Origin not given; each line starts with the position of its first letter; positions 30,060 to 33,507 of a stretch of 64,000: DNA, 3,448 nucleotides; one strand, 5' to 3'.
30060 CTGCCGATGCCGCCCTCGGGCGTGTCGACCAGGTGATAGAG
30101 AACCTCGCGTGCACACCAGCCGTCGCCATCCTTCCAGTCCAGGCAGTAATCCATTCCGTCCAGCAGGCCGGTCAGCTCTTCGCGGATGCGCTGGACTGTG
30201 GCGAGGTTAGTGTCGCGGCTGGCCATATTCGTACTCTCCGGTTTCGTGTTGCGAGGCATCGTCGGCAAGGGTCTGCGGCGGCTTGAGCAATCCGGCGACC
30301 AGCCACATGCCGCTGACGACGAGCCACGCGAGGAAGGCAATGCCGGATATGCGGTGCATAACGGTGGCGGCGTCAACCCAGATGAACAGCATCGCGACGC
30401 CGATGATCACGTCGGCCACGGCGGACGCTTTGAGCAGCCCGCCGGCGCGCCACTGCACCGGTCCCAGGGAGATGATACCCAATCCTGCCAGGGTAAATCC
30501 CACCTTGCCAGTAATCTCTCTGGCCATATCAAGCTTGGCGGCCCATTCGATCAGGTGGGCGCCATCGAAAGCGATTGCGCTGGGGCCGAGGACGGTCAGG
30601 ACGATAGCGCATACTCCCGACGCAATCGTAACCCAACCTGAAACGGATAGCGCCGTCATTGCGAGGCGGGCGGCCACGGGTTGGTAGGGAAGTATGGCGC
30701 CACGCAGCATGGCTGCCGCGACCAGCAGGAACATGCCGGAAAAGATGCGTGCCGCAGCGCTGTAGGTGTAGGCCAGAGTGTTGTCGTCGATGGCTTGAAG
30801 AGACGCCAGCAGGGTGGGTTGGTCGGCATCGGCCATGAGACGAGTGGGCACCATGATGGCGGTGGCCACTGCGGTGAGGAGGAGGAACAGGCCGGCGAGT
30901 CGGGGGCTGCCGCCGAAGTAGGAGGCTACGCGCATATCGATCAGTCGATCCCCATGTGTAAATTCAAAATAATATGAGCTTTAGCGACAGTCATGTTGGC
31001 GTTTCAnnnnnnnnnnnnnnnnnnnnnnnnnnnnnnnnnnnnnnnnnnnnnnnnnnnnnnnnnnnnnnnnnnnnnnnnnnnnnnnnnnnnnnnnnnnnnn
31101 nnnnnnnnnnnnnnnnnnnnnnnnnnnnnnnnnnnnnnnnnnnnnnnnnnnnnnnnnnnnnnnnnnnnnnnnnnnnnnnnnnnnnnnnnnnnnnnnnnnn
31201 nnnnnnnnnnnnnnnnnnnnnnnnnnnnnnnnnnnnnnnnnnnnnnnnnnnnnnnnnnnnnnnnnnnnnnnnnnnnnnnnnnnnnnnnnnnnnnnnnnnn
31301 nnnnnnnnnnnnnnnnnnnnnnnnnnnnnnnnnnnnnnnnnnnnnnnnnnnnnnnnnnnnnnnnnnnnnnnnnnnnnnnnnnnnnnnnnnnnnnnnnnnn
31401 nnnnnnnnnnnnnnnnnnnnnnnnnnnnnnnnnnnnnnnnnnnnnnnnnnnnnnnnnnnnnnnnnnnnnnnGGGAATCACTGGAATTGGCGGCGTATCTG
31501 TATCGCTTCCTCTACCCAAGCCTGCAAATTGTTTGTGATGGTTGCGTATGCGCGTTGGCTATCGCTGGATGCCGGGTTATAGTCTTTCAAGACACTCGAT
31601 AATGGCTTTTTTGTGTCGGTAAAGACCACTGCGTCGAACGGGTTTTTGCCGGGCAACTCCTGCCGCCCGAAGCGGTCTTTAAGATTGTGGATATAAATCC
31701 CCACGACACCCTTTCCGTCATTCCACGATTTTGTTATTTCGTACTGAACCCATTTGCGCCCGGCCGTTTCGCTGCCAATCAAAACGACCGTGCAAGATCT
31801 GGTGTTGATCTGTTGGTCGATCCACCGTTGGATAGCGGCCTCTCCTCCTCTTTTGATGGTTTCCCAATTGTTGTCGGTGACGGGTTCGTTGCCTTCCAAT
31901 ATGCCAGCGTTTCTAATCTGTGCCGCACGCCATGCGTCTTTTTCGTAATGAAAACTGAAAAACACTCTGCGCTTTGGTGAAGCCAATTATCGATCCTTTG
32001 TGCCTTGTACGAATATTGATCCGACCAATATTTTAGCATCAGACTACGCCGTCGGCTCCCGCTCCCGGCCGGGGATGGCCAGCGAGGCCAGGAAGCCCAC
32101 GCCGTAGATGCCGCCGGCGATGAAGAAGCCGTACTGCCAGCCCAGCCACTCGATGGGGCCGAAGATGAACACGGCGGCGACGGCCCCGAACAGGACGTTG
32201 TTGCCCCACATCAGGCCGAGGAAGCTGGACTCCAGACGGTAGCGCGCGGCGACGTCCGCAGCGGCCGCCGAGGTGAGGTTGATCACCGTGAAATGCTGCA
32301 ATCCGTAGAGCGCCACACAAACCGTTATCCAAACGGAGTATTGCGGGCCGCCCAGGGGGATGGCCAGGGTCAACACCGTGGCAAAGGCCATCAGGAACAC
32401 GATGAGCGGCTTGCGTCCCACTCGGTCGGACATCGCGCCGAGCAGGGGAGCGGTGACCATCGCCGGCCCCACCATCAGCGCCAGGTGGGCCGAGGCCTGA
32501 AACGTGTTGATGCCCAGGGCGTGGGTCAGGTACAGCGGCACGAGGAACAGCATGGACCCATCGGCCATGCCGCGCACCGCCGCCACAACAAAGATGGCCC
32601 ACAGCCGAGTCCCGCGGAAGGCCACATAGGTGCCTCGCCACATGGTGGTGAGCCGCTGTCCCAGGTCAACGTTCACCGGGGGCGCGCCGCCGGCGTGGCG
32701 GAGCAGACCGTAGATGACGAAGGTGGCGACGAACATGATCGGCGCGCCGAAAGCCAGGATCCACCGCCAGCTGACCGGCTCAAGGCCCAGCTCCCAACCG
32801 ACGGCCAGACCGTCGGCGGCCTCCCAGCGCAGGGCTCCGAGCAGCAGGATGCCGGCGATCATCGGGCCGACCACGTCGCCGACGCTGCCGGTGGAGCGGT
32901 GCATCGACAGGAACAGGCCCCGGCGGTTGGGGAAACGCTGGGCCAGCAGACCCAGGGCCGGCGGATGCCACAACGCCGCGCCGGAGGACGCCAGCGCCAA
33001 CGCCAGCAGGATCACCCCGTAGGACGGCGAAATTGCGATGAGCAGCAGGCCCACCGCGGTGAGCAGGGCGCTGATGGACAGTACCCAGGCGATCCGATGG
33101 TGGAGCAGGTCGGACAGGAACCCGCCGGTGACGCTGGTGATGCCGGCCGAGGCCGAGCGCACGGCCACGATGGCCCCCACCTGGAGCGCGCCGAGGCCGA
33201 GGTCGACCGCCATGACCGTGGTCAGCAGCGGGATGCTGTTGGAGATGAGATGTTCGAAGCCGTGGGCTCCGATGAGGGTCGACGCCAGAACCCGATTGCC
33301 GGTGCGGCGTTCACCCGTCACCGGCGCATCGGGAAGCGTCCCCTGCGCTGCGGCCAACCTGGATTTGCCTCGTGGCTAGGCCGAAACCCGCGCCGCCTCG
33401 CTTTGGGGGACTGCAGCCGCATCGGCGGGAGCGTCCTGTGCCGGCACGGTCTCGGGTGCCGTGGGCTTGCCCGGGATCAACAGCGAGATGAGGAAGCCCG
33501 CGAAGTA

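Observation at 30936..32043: AT-rich islet encoding a ThsB-type TIR-like protein tightly coupled to a minimal three-helix membrane protein: candidate novel anti-phage module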

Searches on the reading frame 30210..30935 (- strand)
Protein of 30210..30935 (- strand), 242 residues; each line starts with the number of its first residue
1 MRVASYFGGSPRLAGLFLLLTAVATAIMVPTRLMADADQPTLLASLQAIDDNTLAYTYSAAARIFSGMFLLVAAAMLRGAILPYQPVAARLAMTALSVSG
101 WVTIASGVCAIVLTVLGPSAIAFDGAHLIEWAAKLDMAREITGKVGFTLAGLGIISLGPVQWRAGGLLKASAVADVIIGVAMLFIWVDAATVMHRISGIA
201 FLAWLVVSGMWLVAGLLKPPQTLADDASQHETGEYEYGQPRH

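Call 3: search_protein_families(library=pfam, proteins=[window:30210-30935:-], max_evalue=1)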
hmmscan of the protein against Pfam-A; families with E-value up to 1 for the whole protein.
window:30210-30935:- (242 aa): 0 families

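Call 4: search_protein_families(library=padloc, proteins=[window:30210-30935:-], max_evalue=1)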
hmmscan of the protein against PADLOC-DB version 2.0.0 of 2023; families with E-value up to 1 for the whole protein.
window:30210-30935:- (242 aa): 0 families

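Call 5: search_protein_families(library=ncbifam, proteins=[window:30210-30935:-], max_evalue=1)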
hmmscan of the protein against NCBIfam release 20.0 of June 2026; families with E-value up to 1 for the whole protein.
window:30210-30935:- (242 aa): 1 family
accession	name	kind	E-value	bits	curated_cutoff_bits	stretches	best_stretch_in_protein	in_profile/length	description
NF052420.1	translocon_SseD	equivalog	0.002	18.2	130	1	44-75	33-64/152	type III secretion system translocon protein SseD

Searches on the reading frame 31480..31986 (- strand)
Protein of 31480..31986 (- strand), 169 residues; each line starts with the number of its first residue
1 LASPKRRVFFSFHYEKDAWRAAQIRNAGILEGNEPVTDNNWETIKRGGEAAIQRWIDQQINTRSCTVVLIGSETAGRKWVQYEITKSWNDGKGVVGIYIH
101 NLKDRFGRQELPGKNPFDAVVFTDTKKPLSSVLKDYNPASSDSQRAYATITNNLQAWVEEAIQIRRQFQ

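Call 3: search_protein_families(library=pfam, proteins=[window:31480-31986:-], max_evalue=1)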
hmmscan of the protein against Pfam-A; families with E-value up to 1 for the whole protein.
window:31480-31986:- (169 aa): 2 families
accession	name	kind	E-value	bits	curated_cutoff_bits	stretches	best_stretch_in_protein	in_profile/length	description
PF08937.16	ThsB_TIR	-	3.3e-28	98.4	21.2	1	9-104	1-100/100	Thoeris protein ThsB, TIR-like domain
PF13676.11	TIR_2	-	0.00012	23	28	1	8-101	1-93/122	TIR domain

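Call 4: search_protein_families(library=padloc, proteins=[window:31480-31986:-], max_evalue=1)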
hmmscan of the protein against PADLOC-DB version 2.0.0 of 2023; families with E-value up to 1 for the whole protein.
window:31480-31986:- (169 aa): 4 families
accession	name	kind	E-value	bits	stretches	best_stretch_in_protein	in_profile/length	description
PDLC00433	ThsB1|ThsB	-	5.4e-71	235.9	1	5-167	2-163/164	TIR-like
PDLC04688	PDC-M50B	-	6.2e-66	219.6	1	5-165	2-159/162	-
PDLC00431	ThsB1|ThsB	-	1.4e-57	192.6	1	5-166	2-161/162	TIR-like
PDLC00418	ThsB1|ThsB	-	1e-07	30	1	27-104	29-105/155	TIR-like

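Call 5: search_protein_families(library=ncbifam, proteins=[window:31480-31986:-], max_evalue=1)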
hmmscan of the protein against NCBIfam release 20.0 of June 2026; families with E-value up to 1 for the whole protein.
window:31480-31986:- (169 aa): 0 families

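Call 62: search_solved_structures(query=window:31480-31986:-, max_evalue=0.01, show_alignments=2)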
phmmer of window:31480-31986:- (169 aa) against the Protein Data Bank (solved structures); distinct sequences matched with E-value up to 0.01: 4.
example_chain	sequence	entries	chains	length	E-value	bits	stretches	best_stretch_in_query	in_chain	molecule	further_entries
8wcf_A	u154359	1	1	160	1.2e-45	158.5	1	3-163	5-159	Molecular chaperone Tir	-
9b7d_A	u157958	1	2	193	2.9e-22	82.4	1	5-122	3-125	Putative cyclic ADP-D-ribose synthase ThsB1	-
6lhy_A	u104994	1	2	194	3.6e-22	82.2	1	6-122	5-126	DUF1863 domain-containing protein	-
8fz9_A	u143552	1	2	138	0.0013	21.8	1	8-107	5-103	TIR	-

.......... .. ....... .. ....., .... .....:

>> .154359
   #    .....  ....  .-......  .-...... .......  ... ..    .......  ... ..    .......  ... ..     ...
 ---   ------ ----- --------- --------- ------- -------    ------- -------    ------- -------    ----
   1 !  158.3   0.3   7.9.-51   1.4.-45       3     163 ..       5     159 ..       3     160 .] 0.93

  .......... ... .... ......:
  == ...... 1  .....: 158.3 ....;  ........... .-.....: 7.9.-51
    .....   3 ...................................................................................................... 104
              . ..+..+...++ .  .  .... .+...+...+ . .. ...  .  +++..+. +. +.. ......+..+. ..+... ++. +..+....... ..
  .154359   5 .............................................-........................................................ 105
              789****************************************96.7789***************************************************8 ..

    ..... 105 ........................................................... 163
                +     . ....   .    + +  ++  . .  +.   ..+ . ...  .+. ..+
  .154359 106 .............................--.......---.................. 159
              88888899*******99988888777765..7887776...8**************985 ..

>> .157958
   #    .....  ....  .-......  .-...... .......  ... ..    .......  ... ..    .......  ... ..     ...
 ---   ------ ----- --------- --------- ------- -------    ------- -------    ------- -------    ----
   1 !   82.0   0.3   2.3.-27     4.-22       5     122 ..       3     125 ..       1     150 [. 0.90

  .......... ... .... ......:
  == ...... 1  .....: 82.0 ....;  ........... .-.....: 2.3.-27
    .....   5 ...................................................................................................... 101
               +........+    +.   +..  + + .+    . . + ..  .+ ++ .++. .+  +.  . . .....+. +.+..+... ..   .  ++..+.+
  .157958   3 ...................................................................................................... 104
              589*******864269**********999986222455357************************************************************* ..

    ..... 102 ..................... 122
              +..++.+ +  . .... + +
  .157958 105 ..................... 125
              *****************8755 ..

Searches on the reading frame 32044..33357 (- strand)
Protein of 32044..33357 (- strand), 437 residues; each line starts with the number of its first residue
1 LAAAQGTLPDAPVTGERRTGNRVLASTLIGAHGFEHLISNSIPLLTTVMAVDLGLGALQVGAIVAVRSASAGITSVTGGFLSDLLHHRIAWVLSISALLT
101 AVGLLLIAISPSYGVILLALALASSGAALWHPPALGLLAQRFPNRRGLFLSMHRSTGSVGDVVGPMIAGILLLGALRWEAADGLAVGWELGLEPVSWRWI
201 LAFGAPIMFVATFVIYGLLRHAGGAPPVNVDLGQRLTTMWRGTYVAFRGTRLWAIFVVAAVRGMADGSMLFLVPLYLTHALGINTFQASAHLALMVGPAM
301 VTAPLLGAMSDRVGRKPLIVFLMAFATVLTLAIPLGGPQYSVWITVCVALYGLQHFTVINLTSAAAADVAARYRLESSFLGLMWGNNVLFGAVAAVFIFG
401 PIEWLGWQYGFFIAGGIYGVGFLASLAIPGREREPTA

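Call 67: search_protein_families(library=pfam, proteins=[window:32044-33357:-], max_evalue=0.01)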
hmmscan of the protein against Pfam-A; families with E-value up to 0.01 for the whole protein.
window:32044-33357:- (437 aa): 2 families
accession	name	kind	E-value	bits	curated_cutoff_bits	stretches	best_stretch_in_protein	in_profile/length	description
PF07690.21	MFS_1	-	3.5e-30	105.6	33.4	1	39-382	13-334/347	Major Facilitator Superfamily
PF13347.12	MFS_2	-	8.4e-07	28.3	27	1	53-372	28-345/427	MFS/sugar transport protein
